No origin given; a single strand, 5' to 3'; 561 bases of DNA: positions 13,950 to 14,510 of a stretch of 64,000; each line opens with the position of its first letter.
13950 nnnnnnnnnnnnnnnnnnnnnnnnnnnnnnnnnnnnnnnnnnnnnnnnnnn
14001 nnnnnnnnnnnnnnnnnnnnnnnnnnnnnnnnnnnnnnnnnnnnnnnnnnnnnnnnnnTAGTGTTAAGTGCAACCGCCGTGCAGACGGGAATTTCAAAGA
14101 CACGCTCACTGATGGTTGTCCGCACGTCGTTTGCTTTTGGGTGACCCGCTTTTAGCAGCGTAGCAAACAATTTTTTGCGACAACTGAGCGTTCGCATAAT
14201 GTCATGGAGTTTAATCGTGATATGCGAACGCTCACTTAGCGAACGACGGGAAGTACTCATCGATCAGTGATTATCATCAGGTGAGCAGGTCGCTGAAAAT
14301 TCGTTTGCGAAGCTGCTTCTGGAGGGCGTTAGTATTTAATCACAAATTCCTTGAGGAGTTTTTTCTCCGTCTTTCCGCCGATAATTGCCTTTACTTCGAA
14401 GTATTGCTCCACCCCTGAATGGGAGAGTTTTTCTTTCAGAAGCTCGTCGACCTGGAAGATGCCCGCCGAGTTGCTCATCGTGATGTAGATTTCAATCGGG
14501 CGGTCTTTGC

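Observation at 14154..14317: Family B nested-palindromic repeat (4 copies, two full 164-bp and two truncated) with compensatory base changes in its inner stem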

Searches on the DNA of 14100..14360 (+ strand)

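Call 17: search_rna_families(source=window, start=14100, end=14360, threshold=evalue, max_evalue=10)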
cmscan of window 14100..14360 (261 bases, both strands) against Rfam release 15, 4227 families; matches with E-value up to 10: 2.
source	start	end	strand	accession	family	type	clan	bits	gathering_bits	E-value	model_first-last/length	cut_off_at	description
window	14186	14234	+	RF03886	mir-1993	Gene; miRNA;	-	19.3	82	0.17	10-61/69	no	mir-1993 microRNA precursor family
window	14129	14147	-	RF01792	eiav_FSE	Cis-reg; frameshift_element;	-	9.5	40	9.5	1-29/35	no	ribosomal frameshift site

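Call 30: build_rna_model(alignment_id=A3)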
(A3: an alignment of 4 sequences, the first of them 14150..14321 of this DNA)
Model R1 built from alignment A3 (4 sequences, 177 columns); structure: RNAalifold consensus.
model positions 173; base pairs 37; branch points 1; effective number of sequences 2.04; information 0.591 bits per position. Calibrated on 0.2 Mb of random sequence (short: E-values are rough).
structure used (alignment columns):
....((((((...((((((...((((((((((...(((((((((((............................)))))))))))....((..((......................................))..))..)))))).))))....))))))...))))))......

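Call 31: search_with_rna_model(model_id=R1, source=window, max_evalue=10, filters=off)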
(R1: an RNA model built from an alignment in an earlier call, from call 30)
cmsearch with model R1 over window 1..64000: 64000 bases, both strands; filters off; matches with E-value up to 10: 42.
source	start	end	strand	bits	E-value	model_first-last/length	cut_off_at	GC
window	14150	14322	+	170.8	5.9e-49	1-173/173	no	0.45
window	25167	25339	+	170.5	7.1e-49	1-173/173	no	0.45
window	39668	39837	+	155.7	1.7e-44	1-173/173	no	0.47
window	43682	43852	+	142.8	1.1e-40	1-173/173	no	0.46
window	14149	14321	-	30.7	2.3e-07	1-173/173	no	0.45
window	25166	25338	-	26.8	3.4e-06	1-173/173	no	0.45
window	39702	39750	-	15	0.01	35-84/173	no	0.47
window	59208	59362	-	12.8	0.047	1-173/173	no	0.45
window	63827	63883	-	10.8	0.18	1-173/173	no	0.44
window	63828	63884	+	9.8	0.36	1-173/173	no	0.46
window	3313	3353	+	8.6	0.86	1-173/173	no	0.49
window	11587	11632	+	8.3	1.1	1-173/173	no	0.61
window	41346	41379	+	7.8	1.5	1-173/173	no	0.56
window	59209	59363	+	7.8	1.5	1-173/173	no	0.45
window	23806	23924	+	7.5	1.8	28-143/173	no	0.45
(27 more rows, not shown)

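Call 32: search_with_rna_model(model_id=R1, sources=[L002, L003, L004, L005, L006, L007, L008, L009, L010, L011, L012, L013, L014, L015, L016, L017, L018, L019, L020, L021, L022, L023, L024, L025, L026, L027, L028, L029, L030, L031, L032, L033, L034], max_evalue=10)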
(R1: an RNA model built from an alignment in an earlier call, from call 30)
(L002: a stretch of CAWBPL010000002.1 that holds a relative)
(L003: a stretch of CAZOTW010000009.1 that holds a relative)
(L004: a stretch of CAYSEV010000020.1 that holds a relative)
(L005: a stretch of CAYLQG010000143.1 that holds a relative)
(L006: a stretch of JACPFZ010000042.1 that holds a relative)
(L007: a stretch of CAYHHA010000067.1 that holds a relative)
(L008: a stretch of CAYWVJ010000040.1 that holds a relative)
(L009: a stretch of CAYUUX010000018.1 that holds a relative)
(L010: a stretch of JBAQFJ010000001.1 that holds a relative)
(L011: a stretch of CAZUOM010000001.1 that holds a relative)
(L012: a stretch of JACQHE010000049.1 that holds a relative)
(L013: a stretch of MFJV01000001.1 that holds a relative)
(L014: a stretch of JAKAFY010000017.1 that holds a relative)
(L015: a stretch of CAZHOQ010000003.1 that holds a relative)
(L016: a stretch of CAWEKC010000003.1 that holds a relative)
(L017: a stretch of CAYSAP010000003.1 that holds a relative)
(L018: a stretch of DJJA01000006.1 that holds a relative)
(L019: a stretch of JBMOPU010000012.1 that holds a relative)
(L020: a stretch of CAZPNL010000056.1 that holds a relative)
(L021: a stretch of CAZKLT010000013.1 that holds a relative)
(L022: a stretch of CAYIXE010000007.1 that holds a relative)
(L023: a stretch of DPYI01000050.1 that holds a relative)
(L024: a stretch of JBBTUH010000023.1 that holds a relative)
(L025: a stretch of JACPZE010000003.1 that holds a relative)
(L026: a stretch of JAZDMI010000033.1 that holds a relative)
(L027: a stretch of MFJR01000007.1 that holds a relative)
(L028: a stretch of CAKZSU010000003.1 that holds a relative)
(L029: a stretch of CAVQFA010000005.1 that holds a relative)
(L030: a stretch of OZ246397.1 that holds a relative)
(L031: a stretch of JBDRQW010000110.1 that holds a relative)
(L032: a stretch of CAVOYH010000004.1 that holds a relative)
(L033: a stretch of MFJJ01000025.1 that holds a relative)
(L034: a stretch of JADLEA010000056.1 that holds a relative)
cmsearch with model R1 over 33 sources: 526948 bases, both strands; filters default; matches with E-value up to 10: 5.
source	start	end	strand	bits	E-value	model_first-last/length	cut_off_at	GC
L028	5360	5407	+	11.7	0.81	88-137/173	no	0.44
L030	16560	16626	+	9.4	4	1-173/173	no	0.28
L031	10614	10650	+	8.9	5.8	41-78/173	no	0.27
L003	2841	2878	+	8.8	6.2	41-78/173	no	0.21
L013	12490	12571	+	8.2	9.4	1-173/173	no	0.37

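Call 43: search_with_rna_model(model_id=R1, sources=[L082, L083, L001], max_evalue=0.01, show_alignments=2)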
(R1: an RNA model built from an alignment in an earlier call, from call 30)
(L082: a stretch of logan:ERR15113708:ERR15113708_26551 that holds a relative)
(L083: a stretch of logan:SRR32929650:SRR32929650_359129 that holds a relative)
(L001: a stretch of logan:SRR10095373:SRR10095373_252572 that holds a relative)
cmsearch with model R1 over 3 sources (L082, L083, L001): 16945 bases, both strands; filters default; matches with E-value up to 0.01: 5.
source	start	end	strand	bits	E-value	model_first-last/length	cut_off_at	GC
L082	9789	9960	+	164.3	1.3e-47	1-173/173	no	0.43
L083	29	200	+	164.3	1.3e-47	1-173/173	no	0.43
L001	156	326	+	142.9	2.9e-41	1-173/173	no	0.46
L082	9788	9959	-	17.8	0.00043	1-173/173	no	0.43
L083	28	199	-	17.8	0.00043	1-173/173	no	0.43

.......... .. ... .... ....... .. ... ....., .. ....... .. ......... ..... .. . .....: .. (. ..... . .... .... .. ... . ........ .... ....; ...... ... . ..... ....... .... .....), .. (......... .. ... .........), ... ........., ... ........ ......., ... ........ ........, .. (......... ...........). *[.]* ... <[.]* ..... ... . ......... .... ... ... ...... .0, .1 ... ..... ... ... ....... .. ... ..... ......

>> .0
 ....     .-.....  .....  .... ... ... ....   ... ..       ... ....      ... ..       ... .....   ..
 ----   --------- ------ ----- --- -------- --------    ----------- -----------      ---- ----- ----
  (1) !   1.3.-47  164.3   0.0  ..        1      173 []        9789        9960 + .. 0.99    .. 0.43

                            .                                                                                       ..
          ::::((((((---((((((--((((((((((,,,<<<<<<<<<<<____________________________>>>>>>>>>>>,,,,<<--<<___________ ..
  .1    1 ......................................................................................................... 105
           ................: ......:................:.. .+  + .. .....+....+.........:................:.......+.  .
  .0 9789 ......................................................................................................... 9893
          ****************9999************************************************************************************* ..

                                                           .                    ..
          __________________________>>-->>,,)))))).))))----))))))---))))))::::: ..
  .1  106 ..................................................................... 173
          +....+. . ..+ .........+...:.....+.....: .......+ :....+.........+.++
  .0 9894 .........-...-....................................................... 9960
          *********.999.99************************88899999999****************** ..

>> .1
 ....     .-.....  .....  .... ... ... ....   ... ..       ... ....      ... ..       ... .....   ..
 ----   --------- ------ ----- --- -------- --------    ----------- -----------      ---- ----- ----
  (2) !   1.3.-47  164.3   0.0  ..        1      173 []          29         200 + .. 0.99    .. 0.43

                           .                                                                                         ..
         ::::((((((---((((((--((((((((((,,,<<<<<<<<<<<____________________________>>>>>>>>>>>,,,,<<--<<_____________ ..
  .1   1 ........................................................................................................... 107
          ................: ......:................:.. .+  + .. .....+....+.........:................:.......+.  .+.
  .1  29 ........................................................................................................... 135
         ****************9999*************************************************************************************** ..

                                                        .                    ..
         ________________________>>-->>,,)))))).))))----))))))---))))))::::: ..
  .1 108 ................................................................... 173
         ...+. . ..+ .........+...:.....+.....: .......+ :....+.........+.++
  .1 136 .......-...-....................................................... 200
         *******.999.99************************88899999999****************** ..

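Call 46: search_with_rna_model(model_id=R1, sources=[L084, L085], max_evalue=1, show_alignments=2)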
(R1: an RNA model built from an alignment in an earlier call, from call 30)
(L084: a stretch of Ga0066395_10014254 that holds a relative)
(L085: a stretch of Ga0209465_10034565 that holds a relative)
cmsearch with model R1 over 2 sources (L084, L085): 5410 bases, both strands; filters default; matches with E-value up to 1: 2.
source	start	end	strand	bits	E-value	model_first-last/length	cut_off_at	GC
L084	133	185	-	9.1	0.05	88-137/173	no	0.62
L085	2228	2280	+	9.1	0.05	88-137/173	no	0.62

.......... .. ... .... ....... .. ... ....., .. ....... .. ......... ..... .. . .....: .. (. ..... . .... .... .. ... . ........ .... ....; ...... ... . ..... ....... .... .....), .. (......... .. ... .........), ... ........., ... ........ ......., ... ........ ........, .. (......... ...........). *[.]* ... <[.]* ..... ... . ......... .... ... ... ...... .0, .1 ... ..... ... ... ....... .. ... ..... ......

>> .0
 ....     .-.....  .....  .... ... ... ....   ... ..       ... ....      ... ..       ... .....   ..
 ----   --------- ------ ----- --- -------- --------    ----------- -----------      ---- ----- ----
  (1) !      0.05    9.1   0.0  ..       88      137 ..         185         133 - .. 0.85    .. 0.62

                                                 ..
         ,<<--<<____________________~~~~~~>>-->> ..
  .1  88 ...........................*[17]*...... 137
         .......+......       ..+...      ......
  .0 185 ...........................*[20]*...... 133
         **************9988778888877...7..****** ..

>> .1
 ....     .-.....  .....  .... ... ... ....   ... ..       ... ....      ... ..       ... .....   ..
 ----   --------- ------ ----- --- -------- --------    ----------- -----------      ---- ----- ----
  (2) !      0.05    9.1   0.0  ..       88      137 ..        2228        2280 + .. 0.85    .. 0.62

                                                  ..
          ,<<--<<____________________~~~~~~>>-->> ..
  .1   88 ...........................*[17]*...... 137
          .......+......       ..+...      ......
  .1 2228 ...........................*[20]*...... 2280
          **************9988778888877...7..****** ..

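Call 57: search_with_rna_model(model_id=R1, sources=[L086, L087], max_evalue=1)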
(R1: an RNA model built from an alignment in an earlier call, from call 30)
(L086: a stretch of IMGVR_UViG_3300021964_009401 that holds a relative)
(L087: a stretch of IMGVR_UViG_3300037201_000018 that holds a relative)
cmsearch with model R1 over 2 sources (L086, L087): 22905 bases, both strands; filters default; matches with E-value up to 1: 0.
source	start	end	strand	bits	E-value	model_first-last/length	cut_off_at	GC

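Call 68: search_with_rna_model(model_id=R1, sources=[window, L082], max_evalue=1e-20, make_alignment=true)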
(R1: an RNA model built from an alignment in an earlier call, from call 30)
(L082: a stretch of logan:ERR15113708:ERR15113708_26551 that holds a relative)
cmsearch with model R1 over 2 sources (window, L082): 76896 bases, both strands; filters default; matches with E-value up to 1e-20: 5.
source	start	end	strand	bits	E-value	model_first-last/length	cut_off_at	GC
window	14150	14322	+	170.8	6.8e-49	1-173/173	no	0.45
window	25167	25339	+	170.5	8.3e-49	1-173/173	no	0.45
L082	9789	9960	+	164.3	5.7e-47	1-173/173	no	0.43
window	39668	39837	+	155.7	2e-44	1-173/173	no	0.47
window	43682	43852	+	142.9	1.3e-40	1-173/173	no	0.46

Alignment A5: 5 matches aligned to the model, 176 columns, each read 5' to 3' on its own strand. Consensus structure (alignment columns), stored with it:
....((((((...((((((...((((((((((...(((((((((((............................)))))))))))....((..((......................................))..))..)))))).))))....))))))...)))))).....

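Call 76: search_with_rna_model(model_id=R1, sources=[L088, L089], max_evalue=10, filters=off)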
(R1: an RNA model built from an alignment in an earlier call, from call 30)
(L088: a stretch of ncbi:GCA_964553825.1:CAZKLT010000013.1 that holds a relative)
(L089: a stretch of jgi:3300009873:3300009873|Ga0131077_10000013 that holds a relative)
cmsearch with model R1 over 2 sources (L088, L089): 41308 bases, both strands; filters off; matches with E-value up to 10: 38.
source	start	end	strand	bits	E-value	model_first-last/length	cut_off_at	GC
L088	7256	7288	+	9.7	0.25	43-76/173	no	0.45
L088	1599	1714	+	8.7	0.51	1-173/173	no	0.52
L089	4347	4404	-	7.3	1.3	1-173/173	no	0.6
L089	20876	20965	-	7.3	1.3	1-173/173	no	0.48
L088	8010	8064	-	7.3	1.3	1-173/173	no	0.51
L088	18385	18410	-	6.5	2.3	1-173/173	no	0.58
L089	19363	19402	-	6.4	2.4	1-173/173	no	0.62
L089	13265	13335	-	6.4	2.5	1-173/173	no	0.56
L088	15315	15364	-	6.3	2.5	1-173/173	no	0.6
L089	2692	2733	+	6.3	2.7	1-173/173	no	0.57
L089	6031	6090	+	6.2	2.8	1-173/173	no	0.55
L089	20877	20966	+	6.2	2.9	1-173/173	no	0.48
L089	20008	20081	-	6.2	2.9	1-173/173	no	0.39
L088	6165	6229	-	6.1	3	1-173/173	no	0.42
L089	13906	13965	-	6.1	3.1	1-173/173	no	0.38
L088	6823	6865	-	6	3.2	1-173/173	no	0.56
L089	1586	1676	+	5.8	3.7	1-173/173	no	0.49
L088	1981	2027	-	5.6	4.3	1-173/173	no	0.53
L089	2705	2732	-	5.4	4.8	1-173/173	no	0.54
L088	12469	12534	-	5.3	5.2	1-173/173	no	0.44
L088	5884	5930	-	5.3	5.3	1-173/173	no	0.36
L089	5646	5699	-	5.2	5.4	1-173/173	no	0.33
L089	2752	2892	+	5.1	6.1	1-173/173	no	0.48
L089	557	604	+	5.1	6.2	1-173/173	no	0.33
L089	7425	7455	+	5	6.3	44-75/173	no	0.48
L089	13001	13059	+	5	6.4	1-173/173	no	0.41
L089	14704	14765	-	4.9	6.9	1-173/173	no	0.53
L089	16448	16495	+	4.8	7.4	1-173/173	no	0.5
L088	18561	18588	-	4.7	7.6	1-173/173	no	0.5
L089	18281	18334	-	4.7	7.7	1-173/173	no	0.61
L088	14892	14920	-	4.7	7.8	1-173/173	no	0.41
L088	15063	15130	-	4.7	7.9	1-173/173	no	0.5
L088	9687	9721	+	4.6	8.4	1-173/173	no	0.63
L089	1505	1582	+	4.6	8.5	1-173/173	no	0.36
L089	21318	21353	+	4.6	8.6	1-173/173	no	0.47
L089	21100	21138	+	4.6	8.6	1-173/173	no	0.44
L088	12678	12780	-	4.5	9.3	1-173/173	no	0.53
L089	18191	18225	+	4.4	9.6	1-173/173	no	0.57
